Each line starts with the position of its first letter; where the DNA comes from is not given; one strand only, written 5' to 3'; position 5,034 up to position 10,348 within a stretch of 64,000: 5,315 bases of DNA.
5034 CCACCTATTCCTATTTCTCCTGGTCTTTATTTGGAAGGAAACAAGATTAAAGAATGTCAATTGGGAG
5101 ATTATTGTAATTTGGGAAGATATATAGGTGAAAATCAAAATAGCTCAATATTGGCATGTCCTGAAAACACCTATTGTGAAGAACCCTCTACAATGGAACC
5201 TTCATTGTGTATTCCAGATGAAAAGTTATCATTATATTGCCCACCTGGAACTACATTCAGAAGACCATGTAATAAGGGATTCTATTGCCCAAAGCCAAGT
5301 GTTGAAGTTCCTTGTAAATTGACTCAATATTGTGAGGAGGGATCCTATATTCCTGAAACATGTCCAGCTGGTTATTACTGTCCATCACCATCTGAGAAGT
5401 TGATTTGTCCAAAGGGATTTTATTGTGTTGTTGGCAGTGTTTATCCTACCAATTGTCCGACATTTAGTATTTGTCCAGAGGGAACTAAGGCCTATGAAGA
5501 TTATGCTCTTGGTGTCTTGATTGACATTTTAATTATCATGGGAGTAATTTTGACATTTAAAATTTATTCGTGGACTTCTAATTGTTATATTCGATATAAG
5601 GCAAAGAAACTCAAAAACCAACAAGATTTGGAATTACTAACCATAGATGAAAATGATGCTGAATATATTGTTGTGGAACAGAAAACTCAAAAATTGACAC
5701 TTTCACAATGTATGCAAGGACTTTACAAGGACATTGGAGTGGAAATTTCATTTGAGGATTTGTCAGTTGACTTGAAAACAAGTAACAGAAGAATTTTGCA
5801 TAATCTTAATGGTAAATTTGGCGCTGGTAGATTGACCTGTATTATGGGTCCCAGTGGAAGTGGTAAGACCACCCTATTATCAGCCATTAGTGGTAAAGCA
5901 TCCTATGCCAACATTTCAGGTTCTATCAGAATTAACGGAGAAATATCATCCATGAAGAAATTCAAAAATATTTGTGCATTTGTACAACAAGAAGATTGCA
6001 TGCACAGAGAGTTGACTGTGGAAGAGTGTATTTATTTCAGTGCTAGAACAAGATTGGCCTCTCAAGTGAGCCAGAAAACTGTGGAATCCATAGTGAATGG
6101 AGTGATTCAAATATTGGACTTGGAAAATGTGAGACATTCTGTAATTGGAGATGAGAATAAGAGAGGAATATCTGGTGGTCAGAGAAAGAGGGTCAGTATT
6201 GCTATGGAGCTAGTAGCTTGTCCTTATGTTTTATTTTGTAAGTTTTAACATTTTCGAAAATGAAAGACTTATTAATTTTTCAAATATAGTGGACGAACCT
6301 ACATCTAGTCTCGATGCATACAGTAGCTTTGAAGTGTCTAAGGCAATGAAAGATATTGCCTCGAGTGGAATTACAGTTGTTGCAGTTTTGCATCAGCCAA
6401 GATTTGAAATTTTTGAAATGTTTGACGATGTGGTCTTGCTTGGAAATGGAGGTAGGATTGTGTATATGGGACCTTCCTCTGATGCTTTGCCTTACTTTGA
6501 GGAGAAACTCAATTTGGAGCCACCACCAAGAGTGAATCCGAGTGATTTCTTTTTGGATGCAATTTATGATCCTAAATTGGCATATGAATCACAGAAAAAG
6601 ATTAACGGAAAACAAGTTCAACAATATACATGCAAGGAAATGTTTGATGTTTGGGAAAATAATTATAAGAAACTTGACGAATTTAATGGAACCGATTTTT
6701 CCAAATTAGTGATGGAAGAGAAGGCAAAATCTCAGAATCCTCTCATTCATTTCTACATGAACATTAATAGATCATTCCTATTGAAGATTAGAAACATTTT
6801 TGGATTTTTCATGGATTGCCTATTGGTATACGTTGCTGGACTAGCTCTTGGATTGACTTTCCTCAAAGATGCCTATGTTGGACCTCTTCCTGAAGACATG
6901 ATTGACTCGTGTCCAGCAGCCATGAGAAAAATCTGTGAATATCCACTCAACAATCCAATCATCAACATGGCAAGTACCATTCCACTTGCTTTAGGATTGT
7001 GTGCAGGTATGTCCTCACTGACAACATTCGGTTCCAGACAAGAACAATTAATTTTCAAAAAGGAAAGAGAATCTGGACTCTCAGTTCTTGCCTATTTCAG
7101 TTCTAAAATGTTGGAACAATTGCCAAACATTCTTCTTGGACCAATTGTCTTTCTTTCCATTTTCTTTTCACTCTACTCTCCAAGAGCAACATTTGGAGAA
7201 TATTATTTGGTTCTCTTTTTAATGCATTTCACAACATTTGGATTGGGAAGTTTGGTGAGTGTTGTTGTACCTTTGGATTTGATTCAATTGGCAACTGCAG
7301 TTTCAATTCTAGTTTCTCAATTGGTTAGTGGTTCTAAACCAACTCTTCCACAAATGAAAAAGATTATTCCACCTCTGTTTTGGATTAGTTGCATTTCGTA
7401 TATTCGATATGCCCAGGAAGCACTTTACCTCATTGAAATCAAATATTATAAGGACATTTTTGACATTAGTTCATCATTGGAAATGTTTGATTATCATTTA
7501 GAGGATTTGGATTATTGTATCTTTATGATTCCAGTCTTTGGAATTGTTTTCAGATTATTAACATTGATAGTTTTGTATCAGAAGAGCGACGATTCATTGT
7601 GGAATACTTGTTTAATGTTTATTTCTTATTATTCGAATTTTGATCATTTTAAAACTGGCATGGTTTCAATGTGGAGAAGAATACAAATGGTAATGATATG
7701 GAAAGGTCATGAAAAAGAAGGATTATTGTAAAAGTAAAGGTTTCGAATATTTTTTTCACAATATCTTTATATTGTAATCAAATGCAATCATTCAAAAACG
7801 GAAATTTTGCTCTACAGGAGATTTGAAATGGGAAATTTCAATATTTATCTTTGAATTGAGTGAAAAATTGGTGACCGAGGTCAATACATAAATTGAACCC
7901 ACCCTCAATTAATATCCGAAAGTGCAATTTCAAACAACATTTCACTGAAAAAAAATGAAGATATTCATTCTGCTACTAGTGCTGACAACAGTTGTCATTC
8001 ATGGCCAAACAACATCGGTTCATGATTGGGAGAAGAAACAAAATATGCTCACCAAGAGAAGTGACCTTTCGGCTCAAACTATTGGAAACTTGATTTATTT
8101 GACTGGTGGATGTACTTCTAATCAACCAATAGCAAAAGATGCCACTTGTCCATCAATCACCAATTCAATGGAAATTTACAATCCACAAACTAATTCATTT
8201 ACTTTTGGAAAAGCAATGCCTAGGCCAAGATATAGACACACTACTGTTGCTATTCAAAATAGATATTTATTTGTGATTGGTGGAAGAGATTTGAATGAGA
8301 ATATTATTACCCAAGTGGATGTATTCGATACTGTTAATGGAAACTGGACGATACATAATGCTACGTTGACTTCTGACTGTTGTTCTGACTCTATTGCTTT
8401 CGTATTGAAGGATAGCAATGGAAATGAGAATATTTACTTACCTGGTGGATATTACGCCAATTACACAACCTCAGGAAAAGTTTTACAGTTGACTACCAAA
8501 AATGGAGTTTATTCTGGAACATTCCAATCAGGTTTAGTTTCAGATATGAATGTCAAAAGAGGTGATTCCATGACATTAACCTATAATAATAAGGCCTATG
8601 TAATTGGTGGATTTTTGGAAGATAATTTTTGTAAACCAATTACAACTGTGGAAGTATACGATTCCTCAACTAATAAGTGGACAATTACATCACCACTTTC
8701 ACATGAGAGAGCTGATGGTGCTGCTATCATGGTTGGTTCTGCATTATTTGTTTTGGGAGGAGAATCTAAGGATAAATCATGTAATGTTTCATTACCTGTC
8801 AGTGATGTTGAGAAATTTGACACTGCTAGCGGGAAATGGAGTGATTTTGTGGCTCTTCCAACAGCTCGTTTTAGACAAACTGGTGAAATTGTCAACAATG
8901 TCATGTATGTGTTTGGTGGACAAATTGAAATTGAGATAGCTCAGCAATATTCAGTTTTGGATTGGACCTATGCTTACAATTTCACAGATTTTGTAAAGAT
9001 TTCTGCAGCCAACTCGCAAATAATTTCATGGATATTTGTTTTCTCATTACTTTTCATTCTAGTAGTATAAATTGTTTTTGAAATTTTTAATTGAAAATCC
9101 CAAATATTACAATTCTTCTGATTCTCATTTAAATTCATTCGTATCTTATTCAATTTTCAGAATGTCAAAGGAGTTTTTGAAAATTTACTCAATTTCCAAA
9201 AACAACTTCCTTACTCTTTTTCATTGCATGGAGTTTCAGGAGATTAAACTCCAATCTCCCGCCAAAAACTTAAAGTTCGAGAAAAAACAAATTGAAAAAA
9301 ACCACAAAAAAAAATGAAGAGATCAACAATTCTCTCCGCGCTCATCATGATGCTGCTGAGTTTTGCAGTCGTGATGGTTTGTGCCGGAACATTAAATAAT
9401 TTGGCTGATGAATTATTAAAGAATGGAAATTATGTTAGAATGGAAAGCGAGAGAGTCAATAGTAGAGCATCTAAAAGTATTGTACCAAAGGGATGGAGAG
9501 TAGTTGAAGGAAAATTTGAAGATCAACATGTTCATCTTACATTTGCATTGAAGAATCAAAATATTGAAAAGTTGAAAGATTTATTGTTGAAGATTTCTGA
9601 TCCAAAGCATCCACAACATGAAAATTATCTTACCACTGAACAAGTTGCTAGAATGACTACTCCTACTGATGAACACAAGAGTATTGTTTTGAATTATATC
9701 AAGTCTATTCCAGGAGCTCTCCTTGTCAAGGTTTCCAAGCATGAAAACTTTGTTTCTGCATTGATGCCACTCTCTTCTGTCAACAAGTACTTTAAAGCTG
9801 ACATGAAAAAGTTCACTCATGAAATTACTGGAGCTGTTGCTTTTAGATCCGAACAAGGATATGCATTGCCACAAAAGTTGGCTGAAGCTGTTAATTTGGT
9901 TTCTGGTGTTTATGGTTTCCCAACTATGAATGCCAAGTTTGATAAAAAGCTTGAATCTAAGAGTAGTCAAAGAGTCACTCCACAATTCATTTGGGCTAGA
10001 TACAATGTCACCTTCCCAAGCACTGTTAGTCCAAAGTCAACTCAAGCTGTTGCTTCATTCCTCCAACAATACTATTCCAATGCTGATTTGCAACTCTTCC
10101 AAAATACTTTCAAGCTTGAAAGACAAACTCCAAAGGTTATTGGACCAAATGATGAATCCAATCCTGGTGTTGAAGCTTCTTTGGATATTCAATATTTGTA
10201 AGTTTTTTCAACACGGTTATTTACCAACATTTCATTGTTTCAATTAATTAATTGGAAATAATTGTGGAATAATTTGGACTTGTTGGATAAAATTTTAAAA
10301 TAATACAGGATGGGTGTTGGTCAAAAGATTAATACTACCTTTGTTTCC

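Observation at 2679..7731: ABCG-type half transporter fused to a ~920-aa secreted Cys-rich ectodomain with an extra pre-NBD transmembrane helix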

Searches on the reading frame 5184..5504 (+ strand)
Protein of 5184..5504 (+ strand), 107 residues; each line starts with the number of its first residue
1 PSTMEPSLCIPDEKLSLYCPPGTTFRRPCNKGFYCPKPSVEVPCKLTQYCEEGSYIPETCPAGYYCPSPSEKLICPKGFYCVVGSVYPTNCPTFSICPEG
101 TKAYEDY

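Call 44: search_solved_structures(query=A2, max_evalue=10, show_alignments=2)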
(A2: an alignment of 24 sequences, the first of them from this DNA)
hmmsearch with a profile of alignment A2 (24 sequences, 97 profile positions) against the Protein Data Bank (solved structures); distinct sequences matched with E-value up to 10: 1.
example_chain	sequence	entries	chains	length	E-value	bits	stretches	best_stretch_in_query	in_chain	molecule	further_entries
6g9c_A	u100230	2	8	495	3.7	11.4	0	6-78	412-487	Immunomodulatory active chitinase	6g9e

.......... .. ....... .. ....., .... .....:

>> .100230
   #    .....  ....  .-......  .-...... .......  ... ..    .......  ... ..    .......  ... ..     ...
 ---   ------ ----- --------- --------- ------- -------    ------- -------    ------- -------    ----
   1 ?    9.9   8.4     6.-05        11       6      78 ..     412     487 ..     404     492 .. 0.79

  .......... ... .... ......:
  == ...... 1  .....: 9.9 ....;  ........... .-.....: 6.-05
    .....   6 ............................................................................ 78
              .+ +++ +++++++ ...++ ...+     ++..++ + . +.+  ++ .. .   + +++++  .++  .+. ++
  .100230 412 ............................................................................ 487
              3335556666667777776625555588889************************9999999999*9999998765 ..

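Call 45: search_protein_families(library=pfam, alignment_id=A2, max_evalue=1)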
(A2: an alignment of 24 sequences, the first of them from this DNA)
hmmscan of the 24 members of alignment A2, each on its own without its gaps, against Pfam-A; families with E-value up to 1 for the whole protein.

A. member 1, seq(107 aa): 1 family
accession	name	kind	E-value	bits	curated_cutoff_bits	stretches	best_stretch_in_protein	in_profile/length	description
PF14625.12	Lustrin_cystein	-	0.14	13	27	1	49-69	18-37/46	Lustrin, cysteine-rich repeated domain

B. families by the number of members that match (of 24 scanned): 11 families
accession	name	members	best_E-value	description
PF14625.12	Lustrin_cystein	11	0.0087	Lustrin, cysteine-rich repeated domain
PF04706.18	Dickkopf_N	8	0.041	Dickkopf N-terminal cysteine-rich region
PF00020.24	TNFR_c6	4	0.001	TNFR/NGFR cysteine-rich region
PF25478.1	EGF_Mua-3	2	0.0092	Transmembrane cell adhesion receptor mua-3-like, EGF-like domain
PF24325.1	DUF7495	2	0.02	Domain of unknown function (DUF7495)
PF25543.1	zf-CCCH_tandem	2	0.089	Tandem CCCH zinc finger domains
PF12714.13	TILa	1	0.054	TILa domain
PF21803.3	Nab2-zf4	1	0.16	Nab2-type CCCH zinc finger 4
PF23597.1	KIAA0319_N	1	0.3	Dyslexia-associated protein KIAA0319 N-terminal domain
PF25454.1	zf-C3HC4_IRF-2BP1_2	1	0.44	IRF-2BP1/2 C3HC4 zinc finger domain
PF03995.18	Inhibitor_I36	1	0.99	Peptidase inhibitor family I36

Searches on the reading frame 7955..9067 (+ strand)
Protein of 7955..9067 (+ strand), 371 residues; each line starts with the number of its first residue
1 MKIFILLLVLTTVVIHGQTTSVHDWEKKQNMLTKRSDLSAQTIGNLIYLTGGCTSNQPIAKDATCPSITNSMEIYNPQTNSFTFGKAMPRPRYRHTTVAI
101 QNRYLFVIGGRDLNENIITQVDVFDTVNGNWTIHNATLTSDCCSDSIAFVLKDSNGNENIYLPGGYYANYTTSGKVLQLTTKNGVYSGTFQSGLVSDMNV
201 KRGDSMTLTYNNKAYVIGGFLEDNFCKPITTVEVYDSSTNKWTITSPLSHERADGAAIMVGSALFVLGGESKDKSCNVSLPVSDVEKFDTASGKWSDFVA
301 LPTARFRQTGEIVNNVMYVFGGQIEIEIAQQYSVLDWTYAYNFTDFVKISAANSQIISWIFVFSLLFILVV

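Call 98: search_protein_families(library=pfam, proteins=[window:7955-9067:+], max_evalue=0.001)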
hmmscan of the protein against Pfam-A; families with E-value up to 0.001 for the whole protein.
window:7955-9067:+ (371 aa): 10 families
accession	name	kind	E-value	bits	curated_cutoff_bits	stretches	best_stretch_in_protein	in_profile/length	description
PF01344.31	Kelch_1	-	4.1e-36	122.6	20.1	3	209-248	9-45/46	Kelch motif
PF13418.12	Kelch_4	-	7.5e-27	93.5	21.6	2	91-132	1-42/49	Galactose oxidase, central domain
PF24981.1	Beta-prop_ATRN-LZTR1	-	1.1e-26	94.2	50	2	85-274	33-224/289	Attractin/LZTR1 beta-propeller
PF24681.1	Kelch_KLHDC2_KLHL20_DRC7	-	3.2e-26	92.5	50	2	123-322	30-221/221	KLHDC2/KLHL20/DRC7 Kelch-repeats domain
PF25210.1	Kelch_FKB95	-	3.2e-23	83.1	70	3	249-327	30-102/268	FKB95, Kelch-repeats domain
PF13964.12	Kelch_6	-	4.3e-20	71.4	25.3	2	252-305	2-50/50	Kelch motif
PF07646.21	Kelch_2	-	1e-13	50.9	21.3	1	202-248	2-47/48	Kelch motif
PF13415.12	Kelch_3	-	1.2e-13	51.3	22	0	211-245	1-33/48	Galactose oxidase, central domain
PF13854.13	Kelch_HCF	-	9.2e-11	42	113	1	85-331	11-266/345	Host cell factor, Kelch-repeats domain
PF24996.1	NANM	-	7.3e-10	38.7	45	0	250-322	52-124/350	N-acetylneuraminate epimerase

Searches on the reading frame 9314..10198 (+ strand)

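Call 98: search_protein_families(library=pfam, proteins=[window:9314-10198:+], max_evalue=0.001)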
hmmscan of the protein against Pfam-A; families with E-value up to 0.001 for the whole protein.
window:9314-10198:+ (295 aa): 1 family
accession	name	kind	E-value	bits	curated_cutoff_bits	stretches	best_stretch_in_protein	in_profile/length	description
PF09286.16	Pro-kuma_activ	-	2e-25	90.2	23.5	1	60-199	2-140/143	Pro-kumamolisin, activation domain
